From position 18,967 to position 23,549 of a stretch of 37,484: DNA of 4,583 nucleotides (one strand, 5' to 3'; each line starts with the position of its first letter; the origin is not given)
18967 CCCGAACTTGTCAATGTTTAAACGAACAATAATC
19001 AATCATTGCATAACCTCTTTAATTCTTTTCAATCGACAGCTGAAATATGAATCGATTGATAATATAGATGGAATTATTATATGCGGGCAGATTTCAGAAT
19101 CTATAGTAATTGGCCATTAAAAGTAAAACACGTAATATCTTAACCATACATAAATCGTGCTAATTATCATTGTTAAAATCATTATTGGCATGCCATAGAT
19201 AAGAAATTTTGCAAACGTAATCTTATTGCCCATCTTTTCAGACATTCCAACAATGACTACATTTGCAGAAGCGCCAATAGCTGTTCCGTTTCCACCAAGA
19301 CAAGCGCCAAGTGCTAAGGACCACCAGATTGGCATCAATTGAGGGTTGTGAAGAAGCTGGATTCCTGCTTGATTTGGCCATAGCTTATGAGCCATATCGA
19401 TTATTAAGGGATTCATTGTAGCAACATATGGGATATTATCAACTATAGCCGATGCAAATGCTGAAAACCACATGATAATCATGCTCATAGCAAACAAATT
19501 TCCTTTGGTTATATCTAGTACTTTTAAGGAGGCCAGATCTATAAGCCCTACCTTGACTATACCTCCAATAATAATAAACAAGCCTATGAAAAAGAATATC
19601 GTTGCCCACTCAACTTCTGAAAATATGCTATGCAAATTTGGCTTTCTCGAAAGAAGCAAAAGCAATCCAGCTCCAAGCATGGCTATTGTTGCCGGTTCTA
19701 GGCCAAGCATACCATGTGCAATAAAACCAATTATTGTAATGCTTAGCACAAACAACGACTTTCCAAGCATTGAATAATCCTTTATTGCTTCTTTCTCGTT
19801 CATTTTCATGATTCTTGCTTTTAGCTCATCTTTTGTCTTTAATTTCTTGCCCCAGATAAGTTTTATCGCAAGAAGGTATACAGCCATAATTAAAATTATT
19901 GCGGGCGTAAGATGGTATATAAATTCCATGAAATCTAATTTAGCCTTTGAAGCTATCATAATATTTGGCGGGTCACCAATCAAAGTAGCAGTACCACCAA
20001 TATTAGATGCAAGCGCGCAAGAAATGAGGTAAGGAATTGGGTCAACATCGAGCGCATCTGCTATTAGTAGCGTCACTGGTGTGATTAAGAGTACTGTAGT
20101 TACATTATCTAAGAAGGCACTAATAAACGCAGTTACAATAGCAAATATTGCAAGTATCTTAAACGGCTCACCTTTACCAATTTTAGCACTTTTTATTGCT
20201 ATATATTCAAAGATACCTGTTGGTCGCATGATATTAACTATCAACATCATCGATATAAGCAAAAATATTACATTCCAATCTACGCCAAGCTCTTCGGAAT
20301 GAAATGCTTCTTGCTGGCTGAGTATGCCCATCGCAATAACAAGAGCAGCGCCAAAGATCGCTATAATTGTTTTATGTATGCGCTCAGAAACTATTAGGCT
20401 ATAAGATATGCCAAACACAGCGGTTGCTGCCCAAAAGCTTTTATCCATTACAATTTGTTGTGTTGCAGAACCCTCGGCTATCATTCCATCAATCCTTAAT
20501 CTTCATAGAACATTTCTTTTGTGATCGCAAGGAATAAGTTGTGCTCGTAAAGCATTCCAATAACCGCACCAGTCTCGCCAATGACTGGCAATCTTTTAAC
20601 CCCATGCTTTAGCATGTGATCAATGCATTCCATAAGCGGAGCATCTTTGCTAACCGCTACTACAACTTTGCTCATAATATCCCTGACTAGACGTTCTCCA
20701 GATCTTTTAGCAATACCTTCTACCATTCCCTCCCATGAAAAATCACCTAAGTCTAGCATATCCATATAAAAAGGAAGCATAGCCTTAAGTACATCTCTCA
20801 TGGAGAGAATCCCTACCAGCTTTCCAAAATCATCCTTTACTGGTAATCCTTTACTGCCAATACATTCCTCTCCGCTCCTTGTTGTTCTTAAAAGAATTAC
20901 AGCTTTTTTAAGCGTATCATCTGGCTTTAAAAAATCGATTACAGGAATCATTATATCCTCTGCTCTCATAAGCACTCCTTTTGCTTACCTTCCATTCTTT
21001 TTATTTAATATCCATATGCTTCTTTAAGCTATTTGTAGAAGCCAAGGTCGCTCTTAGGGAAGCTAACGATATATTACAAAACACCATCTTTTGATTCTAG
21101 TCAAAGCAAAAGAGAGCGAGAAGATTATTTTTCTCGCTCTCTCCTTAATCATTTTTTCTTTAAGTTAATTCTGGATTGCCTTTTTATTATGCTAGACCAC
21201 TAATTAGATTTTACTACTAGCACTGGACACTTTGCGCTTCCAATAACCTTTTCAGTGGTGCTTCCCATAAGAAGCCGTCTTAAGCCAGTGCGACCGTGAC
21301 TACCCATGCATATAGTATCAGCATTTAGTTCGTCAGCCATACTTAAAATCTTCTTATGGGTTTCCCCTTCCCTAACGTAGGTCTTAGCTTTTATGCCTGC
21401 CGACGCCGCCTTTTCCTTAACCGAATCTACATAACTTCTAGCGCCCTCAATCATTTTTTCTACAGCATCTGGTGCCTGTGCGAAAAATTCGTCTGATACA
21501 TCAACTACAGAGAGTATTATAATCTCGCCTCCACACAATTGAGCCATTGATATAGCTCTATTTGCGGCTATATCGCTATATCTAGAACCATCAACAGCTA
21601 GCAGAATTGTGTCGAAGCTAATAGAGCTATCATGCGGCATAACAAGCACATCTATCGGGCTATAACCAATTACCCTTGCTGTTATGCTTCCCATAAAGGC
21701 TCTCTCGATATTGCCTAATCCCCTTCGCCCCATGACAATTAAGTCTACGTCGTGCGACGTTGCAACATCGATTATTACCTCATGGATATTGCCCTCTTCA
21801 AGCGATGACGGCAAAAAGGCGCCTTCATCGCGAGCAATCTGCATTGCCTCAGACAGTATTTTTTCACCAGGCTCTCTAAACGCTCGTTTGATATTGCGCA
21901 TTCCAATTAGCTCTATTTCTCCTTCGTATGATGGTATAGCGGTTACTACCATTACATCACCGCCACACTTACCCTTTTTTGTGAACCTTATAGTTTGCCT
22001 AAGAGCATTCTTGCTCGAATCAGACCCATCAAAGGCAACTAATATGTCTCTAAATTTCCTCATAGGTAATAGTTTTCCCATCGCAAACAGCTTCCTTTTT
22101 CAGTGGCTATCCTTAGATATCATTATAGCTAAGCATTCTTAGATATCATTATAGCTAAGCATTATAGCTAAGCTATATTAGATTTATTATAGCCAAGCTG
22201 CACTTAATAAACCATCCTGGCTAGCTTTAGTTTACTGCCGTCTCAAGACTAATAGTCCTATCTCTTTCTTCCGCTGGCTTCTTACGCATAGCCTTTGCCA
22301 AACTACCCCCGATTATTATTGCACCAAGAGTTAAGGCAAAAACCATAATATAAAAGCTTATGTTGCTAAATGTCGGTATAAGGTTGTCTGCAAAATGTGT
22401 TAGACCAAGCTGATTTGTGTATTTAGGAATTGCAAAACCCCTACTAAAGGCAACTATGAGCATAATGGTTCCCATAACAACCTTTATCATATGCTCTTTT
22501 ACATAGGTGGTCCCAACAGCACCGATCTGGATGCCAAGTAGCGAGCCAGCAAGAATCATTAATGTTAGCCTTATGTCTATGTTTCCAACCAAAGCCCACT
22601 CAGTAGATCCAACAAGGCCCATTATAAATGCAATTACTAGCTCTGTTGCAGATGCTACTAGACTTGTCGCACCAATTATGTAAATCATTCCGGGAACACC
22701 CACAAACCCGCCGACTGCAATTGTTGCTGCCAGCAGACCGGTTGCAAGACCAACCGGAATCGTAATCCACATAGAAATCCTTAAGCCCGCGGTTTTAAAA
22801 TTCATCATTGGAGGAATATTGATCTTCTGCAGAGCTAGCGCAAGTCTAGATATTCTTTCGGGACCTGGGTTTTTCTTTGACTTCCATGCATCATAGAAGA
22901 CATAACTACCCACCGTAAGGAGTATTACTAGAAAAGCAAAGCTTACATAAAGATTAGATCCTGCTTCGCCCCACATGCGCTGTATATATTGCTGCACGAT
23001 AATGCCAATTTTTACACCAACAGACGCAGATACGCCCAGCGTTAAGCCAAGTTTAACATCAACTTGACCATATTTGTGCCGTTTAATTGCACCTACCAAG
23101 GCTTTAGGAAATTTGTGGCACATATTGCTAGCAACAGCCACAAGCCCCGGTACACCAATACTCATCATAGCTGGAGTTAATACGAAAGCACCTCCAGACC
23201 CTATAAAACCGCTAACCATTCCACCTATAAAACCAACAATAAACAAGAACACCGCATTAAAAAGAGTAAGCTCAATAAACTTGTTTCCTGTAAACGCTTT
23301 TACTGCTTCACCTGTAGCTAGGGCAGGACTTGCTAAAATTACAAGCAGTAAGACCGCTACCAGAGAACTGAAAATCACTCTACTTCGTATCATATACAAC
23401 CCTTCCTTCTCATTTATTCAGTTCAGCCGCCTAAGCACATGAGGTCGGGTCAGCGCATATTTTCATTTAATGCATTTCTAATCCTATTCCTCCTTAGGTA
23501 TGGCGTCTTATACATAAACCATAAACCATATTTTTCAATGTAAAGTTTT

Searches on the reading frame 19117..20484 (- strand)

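Call 10: search_protein_families(library=pfam, proteins=[window:19117-20484:-], max_evalue=0.01)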
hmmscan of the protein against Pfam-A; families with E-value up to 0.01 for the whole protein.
window:19117-20484:- (455 aa): 6 families
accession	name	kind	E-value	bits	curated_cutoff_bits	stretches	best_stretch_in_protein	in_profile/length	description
PF03600.22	CitMHS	-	1.5e-86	291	31.9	2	28-393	1-336/336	Citrate transporter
PF02040.21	ArsB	-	1.5e-22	81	22.2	1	42-448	26-423/423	Arsenical pump membrane protein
PF00939.25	Na_sulph_symp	-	1.3e-12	48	27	1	35-213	290-467/472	Sodium:sulfate symporter transmembrane region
PF06450.18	NhaB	-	2.5e-05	23.8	27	1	156-277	209-333/515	Bacterial Na+/H+ antiporter B (NhaB)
PF03605.20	DcuA_DcuB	-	0.00025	20.5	27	1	48-235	22-210/368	Anaerobic c4-dicarboxylate membrane transporter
PF06808.19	DctM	-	0.0028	17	23.8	1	15-163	212-365/413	Tripartite ATP-independent periplasmic transporter, DctM component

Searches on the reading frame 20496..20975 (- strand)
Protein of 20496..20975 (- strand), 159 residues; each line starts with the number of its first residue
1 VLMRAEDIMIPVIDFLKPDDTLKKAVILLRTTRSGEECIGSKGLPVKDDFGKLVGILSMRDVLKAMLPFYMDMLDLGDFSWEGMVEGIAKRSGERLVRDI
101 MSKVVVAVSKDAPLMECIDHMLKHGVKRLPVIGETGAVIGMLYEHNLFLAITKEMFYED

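Call 10: search_protein_families(library=pfam, proteins=[window:20496-20975:-], max_evalue=0.01)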
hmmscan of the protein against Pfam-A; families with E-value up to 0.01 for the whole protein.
window:20496-20975:- (159 aa): 1 family
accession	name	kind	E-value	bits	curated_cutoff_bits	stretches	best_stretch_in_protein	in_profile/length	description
PF00571.33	CBS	-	3.6e-24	85.3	24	2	97-151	1-55/57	CBS domain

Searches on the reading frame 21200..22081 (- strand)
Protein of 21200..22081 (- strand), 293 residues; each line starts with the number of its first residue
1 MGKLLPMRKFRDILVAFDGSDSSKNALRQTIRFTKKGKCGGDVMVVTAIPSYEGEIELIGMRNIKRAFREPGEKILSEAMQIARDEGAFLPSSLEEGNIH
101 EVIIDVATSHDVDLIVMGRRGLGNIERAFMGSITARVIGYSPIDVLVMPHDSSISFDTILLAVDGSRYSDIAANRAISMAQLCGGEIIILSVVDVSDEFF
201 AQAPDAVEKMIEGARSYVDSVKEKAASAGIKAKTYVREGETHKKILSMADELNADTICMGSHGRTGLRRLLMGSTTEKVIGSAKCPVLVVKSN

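Call 10: search_protein_families(library=pfam, proteins=[window:21200-22081:-], max_evalue=0.01)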
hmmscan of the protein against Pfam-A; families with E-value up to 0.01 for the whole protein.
window:21200-22081:- (293 aa): 1 family
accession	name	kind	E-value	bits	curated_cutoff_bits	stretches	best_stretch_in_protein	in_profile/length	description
PF00582.32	Usp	-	8.9e-62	208.2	24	2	156-291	2-141/141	Universal stress protein family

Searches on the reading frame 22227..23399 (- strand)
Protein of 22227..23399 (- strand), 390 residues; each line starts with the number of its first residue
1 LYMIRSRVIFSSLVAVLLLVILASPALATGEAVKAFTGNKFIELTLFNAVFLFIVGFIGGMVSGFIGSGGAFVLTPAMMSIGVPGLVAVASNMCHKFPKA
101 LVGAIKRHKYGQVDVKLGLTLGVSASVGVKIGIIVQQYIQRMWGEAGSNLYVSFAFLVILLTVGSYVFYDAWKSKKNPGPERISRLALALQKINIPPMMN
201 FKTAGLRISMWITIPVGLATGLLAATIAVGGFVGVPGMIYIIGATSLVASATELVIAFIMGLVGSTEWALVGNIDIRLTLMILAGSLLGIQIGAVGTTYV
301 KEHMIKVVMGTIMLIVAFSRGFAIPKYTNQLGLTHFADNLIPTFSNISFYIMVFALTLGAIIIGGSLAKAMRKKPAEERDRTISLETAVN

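Call 10: search_protein_families(library=pfam, proteins=[window:22227-23399:-], max_evalue=0.01)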
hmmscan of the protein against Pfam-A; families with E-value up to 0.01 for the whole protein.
window:22227-23399:- (390 aa): 1 family
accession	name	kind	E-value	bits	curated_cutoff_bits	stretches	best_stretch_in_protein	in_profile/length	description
PF01925.25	TauE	-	4.9e-36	125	32.6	1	52-318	1-235/237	Sulfite exporter TauE/SafE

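Call 58: find_homologous_proteins(query=window:22227-23399:-, max_evalue=1e-40)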
Query window:22227-23399:- (390 aa): 5337 proteins with E <= 1e-40 among 8000 candidates; the best 120 are listed.
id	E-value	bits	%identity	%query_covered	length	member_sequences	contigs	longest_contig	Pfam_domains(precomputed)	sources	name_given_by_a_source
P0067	2.0e-237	806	99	99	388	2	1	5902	PF01925.26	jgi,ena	-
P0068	1.7e-195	668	84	94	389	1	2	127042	PF01925.26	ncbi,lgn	-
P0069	4.2e-194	663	80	99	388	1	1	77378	PF01925.26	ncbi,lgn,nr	ncbi:MAG: sulfite exporter TauE/SafE family protein [Firmicutes bacterium]|nr:sulfite exporter TauE/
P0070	5.2e-192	656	83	94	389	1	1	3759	PF01925.26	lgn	-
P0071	5.2e-189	647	81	94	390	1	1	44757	PF01925.26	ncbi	ncbi:MAG: sulfite exporter TauE/SafE family protein [Candidatus Aquicultor sp.]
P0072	3.2e-185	634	80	94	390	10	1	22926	PF01925.26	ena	-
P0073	2.5e-182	625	76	99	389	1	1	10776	PF01925.26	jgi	jgi:uncharacterized membrane protein YfcA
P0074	3.9e-180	617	74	99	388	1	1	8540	PF01925.26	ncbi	-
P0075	4.7e-179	614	74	99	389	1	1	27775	PF01925.26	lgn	-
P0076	7.7e-179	613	78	94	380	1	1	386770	PF01925.26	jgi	jgi:uncharacterized membrane protein YfcA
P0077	7.5e-177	607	75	97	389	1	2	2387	PF01925.26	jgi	jgi:uncharacterized protein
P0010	1.6e-176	605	73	99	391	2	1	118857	PF01925.26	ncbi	ncbi:MAG: sulfite exporter TauE/SafE family protein [Actinomycetota bacterium]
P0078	8.4e-172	590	72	99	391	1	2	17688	PF01925.26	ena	-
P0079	6.3e-162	557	72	97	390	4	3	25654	PF01925.26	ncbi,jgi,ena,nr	ncbi:MAG TPA: sulfite exporter TauE/SafE family protein [Actinobacteria bacterium]|nr:sulfite export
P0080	1.8e-161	556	69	98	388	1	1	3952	PF01925.26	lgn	-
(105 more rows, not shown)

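Call 59: find_encoding_contigs(protein=P0069, flank=8000, max_places=3)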
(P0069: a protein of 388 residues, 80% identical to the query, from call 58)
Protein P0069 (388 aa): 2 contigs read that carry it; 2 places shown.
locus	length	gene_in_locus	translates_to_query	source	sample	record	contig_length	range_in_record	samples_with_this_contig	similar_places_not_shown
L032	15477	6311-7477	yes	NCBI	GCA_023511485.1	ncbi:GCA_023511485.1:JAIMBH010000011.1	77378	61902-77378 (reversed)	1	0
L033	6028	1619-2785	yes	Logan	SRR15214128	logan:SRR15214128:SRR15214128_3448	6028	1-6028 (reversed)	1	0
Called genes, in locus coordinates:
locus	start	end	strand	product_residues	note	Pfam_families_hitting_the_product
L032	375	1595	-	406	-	PF14306:PUA_2, PF01747:ATP-sulfurylase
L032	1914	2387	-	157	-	PF27327:AF_1016 (weak)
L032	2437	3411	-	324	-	PF01925:TauE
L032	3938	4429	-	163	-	-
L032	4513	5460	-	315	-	PF01925:TauE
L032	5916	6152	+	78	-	-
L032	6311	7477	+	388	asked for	PF01925:TauE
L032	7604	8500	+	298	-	PF00582:Usp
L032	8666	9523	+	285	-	PF00582:Usp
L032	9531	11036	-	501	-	PF17650:RACo_linker, PF17651:Raco_middle, PF14574:RACo_C_ter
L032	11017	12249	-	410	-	PF07690:MFS_1, PF06779:MFS_4 (weak), PF05977:MFS_3 (weak), PF07690:MFS_1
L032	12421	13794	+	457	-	PF01656:CbiA, PF13500:AAA_26, PF07685:GATase_3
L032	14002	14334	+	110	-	PF04358:DsrC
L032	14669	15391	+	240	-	PF02665:Nitrate_red_gam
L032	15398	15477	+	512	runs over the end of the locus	PF13183:Fer4_8, PF13237:Fer4_10 (faint), PF13534:Fer4_17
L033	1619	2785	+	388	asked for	PF01925:TauE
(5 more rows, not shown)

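Call 60: find_encoding_contigs(protein=P0079, flank=8000, max_places=3)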
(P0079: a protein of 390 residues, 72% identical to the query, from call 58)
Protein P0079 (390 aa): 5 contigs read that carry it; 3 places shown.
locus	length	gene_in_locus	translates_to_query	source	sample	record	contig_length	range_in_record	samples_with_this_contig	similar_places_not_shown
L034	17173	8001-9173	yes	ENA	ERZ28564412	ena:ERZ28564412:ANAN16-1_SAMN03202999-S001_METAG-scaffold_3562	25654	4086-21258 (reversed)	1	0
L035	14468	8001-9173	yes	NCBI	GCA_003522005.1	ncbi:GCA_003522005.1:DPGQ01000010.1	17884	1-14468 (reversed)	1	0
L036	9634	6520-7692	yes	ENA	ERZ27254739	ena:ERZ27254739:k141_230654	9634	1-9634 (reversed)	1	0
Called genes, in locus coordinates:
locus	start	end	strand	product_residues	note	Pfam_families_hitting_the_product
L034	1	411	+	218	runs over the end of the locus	-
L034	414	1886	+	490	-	PF00662:Proton_antipo_N (weak), PF00361:Proton_antipo_M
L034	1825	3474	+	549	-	PF00329:Complex1_30kDa, PF00374:NiFeSe_Hases (faint), PF00346:Complex1_49kDa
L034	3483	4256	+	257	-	PF12838:Fer4_7 (faint), PF13187:Fer4_9 (faint), PF13484:Fer4_16 (faint), PF01058:Oxidored_q6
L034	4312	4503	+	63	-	-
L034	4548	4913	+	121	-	-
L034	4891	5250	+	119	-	PF00196:GerE, PF13384:HTH_23 (weak), PF08281:Sigma70_r4_2 (weak)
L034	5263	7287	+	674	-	PF01590:GAF, PF13185:GAF_2, PF13492:GAF_3, PF00989:PAS, PF08448:PAS_4 (weak), PF13188:PAS_8, PF07730:HisKA_3, PF02518:HATPase_c, +1 more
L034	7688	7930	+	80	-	-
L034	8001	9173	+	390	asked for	PF01925:TauE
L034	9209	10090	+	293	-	PF00582:Usp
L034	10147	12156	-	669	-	PF01590:GAF, PF13185:GAF_2, PF13492:GAF_3, PF00989:PAS, PF13188:PAS_8, PF08448:PAS_4, PF13426:PAS_9, PF07730:HisKA_3, +1 more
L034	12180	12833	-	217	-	PF00072:Response_reg, PF00196:GerE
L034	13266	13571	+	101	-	-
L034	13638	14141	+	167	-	PF01257:2Fe-2S_thioredx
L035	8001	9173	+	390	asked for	PF01925:TauE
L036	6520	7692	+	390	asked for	PF01925:TauE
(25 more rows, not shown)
